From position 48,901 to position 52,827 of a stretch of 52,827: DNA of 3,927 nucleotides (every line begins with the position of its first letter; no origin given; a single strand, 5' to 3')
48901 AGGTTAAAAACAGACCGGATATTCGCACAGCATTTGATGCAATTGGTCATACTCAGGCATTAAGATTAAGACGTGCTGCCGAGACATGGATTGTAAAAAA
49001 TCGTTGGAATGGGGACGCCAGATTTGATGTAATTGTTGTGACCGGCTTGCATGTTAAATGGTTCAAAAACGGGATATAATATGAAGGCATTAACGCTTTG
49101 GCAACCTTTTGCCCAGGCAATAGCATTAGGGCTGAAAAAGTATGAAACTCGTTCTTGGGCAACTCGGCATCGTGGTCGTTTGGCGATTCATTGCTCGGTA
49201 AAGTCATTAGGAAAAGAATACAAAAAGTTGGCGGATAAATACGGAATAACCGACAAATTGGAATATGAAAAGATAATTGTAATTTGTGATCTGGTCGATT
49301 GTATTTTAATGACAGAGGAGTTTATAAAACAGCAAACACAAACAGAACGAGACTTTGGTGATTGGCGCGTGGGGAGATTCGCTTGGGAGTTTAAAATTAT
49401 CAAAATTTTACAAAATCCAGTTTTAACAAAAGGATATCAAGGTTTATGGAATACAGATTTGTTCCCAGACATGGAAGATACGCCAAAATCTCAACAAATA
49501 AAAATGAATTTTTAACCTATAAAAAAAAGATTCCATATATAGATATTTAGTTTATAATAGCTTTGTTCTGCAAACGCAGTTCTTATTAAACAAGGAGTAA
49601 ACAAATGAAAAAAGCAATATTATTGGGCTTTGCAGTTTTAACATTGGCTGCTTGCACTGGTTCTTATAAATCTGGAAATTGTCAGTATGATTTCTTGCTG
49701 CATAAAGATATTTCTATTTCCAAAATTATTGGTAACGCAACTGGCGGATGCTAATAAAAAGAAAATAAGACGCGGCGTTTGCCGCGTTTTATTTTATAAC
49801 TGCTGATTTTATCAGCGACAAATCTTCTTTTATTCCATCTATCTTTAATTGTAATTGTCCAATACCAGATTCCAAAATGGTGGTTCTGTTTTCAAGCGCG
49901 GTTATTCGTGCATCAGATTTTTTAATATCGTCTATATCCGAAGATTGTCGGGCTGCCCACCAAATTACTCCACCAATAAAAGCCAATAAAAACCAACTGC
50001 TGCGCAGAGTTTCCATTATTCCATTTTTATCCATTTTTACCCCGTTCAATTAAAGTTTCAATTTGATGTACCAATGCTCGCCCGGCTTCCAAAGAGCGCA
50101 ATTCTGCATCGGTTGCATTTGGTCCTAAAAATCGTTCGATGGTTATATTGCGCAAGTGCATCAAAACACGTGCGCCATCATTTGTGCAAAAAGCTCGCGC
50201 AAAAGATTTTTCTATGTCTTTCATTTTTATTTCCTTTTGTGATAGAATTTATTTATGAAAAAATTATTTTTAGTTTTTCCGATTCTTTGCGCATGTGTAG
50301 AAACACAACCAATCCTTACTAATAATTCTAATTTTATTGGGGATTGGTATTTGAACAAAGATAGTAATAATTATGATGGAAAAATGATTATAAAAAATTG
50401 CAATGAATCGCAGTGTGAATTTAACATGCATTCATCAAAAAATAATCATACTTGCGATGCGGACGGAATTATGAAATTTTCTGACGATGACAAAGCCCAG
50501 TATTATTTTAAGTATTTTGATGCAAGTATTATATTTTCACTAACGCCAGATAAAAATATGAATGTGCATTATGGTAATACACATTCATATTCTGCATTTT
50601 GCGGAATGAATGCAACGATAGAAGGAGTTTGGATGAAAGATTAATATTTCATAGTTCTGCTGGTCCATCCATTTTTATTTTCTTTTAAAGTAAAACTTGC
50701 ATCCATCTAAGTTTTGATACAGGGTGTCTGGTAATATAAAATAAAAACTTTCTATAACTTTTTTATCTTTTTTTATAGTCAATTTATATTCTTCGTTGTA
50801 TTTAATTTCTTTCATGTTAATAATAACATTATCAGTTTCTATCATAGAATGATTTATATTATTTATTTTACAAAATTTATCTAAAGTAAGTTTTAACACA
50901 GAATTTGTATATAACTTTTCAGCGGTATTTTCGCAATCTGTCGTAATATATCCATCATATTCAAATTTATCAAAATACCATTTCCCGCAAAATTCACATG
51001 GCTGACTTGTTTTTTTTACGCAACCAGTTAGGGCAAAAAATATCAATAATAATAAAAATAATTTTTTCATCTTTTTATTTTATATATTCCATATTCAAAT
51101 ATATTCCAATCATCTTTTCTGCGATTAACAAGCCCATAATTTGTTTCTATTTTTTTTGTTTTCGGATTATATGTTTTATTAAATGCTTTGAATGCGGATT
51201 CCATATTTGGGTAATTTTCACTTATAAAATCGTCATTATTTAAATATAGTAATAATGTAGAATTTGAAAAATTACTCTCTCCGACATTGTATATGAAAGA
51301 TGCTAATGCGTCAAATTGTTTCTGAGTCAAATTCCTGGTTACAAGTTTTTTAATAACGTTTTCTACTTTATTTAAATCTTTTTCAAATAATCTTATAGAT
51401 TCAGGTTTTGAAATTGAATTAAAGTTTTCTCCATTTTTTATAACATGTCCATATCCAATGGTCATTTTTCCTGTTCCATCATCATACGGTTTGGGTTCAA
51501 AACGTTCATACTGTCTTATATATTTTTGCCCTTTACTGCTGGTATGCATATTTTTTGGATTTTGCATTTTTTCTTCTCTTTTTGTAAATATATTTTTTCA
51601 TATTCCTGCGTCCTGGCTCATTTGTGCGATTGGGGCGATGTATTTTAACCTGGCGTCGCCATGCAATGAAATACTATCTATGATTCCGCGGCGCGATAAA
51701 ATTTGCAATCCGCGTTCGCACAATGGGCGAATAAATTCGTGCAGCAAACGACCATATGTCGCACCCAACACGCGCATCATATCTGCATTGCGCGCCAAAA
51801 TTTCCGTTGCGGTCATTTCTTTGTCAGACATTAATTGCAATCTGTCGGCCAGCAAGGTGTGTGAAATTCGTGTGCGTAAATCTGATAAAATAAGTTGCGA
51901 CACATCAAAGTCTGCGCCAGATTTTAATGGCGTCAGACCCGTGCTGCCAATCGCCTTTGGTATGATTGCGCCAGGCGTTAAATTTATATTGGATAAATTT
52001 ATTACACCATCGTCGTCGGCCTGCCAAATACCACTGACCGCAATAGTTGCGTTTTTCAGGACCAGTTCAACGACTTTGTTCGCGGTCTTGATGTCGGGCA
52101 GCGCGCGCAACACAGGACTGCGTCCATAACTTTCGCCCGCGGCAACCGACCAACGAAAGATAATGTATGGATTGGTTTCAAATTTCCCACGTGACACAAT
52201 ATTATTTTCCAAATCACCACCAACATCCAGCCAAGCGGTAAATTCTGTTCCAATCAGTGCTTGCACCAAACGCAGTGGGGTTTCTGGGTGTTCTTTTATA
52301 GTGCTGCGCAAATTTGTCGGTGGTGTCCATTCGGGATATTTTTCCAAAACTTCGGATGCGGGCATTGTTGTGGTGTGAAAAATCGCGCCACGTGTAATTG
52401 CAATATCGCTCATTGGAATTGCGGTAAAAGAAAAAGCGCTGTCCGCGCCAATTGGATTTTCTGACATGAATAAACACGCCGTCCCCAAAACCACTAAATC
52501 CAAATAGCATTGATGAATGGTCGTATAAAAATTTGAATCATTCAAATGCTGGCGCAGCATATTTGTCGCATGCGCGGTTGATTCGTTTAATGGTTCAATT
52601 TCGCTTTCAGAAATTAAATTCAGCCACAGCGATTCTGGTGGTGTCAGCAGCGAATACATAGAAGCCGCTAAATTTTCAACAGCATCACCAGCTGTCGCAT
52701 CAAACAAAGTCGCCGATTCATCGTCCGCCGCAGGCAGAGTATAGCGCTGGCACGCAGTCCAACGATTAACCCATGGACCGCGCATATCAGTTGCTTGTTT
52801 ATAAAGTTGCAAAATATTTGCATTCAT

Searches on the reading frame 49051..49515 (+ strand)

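Call 43: search_protein_families(library=pfam, proteins=[window:49051-49515:+], max_evalue=0.01)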
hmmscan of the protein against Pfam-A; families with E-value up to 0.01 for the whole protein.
window:49051-49515:+ (154 aa): 1 family
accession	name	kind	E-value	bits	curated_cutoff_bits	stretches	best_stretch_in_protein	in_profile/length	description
PF04266.20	ASCH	-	0.00044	21.4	21.2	1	14-87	1-56/103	ASCH domain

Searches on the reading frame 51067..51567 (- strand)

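Call 43: search_protein_families(library=pfam, proteins=[window:51067-51567:-], max_evalue=0.01)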
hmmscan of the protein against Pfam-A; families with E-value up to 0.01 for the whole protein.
window:51067-51567:- (166 aa): 1 family
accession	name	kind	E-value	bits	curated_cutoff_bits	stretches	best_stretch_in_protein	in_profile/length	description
PF00959.24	Phage_lysozyme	-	3.1e-29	102.3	22.3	1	19-152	2-124/125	Phage lysozyme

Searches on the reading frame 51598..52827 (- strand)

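Call 43: search_protein_families(library=pfam, proteins=[window:51598-52827:-], max_evalue=0.01)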
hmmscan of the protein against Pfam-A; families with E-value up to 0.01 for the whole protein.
window:51598-52827:- (409 aa): 1 family
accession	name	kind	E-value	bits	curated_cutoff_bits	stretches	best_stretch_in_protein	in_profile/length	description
PF12236.14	Head-tail_con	-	1.7e-82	277.9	27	1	4-404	3-440/489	Bacteriophage head to tail connecting protein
